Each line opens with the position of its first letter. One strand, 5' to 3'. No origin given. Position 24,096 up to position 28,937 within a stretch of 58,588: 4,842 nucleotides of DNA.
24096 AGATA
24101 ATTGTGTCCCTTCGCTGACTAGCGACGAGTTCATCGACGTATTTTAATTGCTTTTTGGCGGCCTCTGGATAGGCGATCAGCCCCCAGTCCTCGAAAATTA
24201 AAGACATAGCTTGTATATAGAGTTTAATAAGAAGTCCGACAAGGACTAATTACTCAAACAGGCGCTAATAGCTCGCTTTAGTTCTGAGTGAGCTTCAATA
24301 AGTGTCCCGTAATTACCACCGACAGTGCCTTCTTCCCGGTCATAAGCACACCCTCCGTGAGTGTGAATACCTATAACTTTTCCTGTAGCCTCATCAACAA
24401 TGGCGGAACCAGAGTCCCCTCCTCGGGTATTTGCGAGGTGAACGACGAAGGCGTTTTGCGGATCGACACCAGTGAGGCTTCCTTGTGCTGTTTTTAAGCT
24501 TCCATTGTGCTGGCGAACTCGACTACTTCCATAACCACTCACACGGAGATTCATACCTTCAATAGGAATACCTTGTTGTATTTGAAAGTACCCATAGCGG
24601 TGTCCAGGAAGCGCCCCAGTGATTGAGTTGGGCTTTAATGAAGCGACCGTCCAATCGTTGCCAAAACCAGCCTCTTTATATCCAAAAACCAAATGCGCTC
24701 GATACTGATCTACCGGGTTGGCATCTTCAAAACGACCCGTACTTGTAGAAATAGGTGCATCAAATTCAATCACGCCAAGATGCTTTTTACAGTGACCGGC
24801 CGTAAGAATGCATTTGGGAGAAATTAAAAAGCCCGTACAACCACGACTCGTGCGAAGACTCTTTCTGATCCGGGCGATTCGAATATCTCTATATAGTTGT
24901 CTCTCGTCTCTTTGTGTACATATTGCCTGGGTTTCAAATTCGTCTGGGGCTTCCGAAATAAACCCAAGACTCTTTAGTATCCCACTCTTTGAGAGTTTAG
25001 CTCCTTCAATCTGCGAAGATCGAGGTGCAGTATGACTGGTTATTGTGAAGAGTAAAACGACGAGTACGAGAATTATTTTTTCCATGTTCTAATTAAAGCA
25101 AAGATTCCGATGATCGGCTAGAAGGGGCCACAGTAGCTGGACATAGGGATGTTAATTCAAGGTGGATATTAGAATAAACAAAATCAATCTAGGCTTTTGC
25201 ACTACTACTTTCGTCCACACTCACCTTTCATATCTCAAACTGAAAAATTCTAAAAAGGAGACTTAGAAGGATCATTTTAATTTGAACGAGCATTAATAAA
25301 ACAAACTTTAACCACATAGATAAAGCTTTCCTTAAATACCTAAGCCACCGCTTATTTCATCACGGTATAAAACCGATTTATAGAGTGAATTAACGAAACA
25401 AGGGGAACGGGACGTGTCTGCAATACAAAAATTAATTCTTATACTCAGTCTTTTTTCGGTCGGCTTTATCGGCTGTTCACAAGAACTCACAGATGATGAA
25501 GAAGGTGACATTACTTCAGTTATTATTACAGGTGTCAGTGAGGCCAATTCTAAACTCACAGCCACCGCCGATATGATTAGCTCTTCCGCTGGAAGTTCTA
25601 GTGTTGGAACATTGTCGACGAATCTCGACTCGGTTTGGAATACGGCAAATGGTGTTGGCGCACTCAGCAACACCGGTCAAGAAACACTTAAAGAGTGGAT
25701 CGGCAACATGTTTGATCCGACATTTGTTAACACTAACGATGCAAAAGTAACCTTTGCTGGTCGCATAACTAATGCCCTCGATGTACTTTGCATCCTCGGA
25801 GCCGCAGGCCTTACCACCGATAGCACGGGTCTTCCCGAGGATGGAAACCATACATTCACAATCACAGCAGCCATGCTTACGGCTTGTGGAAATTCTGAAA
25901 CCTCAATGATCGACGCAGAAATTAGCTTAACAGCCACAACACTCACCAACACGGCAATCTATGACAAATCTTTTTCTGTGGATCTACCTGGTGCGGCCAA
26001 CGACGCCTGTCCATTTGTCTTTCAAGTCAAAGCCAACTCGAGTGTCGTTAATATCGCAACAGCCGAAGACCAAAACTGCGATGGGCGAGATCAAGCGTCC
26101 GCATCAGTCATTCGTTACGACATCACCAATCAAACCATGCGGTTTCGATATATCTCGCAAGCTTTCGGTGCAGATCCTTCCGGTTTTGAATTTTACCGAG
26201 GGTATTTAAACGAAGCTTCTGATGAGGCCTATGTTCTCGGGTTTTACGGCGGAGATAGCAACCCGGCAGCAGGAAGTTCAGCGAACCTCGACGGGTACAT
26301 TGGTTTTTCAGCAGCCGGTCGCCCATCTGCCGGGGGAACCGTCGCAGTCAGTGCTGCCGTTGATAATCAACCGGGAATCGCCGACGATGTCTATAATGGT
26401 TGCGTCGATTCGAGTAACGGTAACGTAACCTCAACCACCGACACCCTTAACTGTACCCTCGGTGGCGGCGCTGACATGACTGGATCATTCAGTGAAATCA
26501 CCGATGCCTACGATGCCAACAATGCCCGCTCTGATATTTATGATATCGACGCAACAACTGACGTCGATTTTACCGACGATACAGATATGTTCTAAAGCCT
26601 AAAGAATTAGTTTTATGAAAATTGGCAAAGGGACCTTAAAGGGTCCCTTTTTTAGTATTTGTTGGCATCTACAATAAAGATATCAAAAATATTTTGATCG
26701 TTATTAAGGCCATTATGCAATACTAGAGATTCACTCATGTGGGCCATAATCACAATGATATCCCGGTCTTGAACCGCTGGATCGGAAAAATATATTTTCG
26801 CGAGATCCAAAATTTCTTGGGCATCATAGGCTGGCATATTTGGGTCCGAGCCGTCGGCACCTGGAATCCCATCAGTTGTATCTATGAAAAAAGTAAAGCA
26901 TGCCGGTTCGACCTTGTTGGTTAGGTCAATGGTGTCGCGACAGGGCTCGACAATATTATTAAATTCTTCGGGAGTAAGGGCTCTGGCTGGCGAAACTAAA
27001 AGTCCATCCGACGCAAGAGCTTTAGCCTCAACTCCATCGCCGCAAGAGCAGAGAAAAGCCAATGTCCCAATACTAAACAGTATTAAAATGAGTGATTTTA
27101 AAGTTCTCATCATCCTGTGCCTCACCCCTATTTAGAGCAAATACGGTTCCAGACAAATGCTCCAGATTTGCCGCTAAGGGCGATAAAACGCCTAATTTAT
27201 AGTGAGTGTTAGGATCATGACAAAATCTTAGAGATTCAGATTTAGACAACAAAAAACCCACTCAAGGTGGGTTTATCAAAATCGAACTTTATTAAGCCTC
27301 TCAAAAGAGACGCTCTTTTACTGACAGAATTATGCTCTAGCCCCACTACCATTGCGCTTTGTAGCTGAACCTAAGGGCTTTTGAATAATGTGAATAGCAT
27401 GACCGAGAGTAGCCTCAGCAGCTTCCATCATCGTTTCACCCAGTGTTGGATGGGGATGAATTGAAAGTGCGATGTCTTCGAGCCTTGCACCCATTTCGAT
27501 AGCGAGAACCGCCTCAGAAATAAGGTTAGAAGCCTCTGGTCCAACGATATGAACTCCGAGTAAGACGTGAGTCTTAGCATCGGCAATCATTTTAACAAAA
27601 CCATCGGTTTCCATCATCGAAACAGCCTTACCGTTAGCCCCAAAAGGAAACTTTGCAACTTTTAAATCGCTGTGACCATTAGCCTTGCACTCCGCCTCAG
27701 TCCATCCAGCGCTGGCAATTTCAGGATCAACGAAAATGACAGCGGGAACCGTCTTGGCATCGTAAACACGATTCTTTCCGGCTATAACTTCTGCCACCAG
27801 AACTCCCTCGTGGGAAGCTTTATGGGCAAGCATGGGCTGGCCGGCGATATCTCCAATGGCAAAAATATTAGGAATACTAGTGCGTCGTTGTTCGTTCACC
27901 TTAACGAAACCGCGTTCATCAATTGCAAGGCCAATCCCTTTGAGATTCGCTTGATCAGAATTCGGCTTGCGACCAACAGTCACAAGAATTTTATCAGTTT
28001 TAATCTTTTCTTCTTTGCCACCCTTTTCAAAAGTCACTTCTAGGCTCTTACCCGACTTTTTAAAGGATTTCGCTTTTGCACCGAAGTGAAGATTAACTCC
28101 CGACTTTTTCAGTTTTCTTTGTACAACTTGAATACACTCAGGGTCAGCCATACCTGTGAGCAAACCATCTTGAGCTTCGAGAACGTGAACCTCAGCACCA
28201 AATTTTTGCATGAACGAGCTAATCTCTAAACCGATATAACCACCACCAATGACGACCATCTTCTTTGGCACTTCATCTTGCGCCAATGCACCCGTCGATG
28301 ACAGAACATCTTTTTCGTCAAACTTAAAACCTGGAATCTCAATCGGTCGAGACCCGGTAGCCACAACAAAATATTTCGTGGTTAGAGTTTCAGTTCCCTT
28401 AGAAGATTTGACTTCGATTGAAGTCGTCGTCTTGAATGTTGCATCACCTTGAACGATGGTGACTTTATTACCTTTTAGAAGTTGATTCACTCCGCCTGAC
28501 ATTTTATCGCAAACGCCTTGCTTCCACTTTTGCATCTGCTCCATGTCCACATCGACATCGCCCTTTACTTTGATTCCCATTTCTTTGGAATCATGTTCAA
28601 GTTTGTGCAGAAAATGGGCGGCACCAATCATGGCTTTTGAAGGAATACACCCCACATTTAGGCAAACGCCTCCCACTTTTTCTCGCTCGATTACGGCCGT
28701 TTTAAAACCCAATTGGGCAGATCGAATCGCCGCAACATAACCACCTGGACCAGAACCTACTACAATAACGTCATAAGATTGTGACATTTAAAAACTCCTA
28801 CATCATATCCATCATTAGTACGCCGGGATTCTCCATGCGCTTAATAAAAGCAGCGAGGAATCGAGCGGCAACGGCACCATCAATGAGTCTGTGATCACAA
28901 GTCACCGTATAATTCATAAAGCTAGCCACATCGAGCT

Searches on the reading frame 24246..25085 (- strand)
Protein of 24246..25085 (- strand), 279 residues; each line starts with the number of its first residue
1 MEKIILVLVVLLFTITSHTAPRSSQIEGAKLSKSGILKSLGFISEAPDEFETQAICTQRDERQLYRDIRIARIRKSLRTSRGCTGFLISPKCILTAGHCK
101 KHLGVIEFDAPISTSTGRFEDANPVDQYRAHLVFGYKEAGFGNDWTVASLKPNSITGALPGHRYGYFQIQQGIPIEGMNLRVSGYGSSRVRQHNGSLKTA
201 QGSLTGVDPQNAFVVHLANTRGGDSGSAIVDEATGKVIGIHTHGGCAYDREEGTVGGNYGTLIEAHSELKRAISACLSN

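Call 51: search_protein_families(library=pfam, proteins=[window:24246-25085:-], max_evalue=0.001)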
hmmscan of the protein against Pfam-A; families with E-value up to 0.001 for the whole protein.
window:24246-25085:- (279 aa): 3 families
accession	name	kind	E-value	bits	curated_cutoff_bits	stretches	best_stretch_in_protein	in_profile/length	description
PF00089.32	Trypsin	-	1.6e-12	48.1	20.6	1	77-249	18-204/220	Trypsin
PF13365.12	Trypsin_2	-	2.2e-10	41.9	27.6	1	83-240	1-144/144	Trypsin-like peptidase domain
PF05579.19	Peptidase_S32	-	0.00038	20.2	24.7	1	216-244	201-232/297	Equine arteritis virus serine endopeptidase S32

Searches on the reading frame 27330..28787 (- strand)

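Call 52: search_protein_families(library=pfam, proteins=[window:27330-28787:-], max_evalue=0.001)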
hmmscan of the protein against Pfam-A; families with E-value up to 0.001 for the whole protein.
window:27330-28787:- (485 aa): 14 families
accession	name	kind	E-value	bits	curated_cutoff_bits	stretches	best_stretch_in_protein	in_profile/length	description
PF07992.20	Pyr_redox_2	-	5.2e-76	256.3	26.1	1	5-328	1-291/291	Pyridine nucleotide-disulphide oxidoreductase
PF02852.28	Pyr_redox_dim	-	1.4e-36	125.5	25.3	1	347-457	1-110/110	Pyridine nucleotide-disulphide oxidoreductase, dimerisation domain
PF00070.33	Pyr_redox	-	2.1e-21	76.6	22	1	176-254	1-80/82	Pyridine nucleotide-disulphide oxidoreductase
PF13738.12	Pyr_redox_3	-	8.1e-17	61.8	30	1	8-312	1-305/305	Pyridine nucleotide-disulphide oxidoreductase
PF12831.13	FAD_oxidored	-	1.3e-10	41.6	27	1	6-145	1-145/416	FAD dependent oxidoreductase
PF01134.28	GIDA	-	2.5e-10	40.4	22.1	1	6-146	1-150/391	Glucose inhibited division protein A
PF00890.30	FAD_binding_2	-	4.9e-09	36.3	20.4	1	6-38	1-33/414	FAD binding domain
PF13450.12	NAD_binding_8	-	2e-08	34.8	21.9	0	9-42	1-35/68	NAD(P)-binding Rossmann-like domain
PF03486.20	HI0933_like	-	3e-07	30.6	50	0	6-38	2-34/244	HI0933-like protein Rossmann domain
PF13434.12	Lys_Orn_oxgnase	-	3.1e-06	27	21.3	0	106-193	115-207/339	L-lysine 6-monooxygenase/L-ornithine 5-monooxygenase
PF01494.25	FAD_binding_3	-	1.4e-05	24.9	22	0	5-37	2-34/349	FAD binding domain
PF01266.30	DAO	-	3e-05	24.2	27.9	0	177-208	2-33/353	FAD dependent oxidoreductase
PF01946.23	Thi4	-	0.00029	20.6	26.2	0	5-69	18-86/235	Thi4 family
PF01262.27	AlaDh_PNT_C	-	0.0009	19.2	23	0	174-210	28-64/214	Alanine dehydrogenase/PNT, C-terminal domain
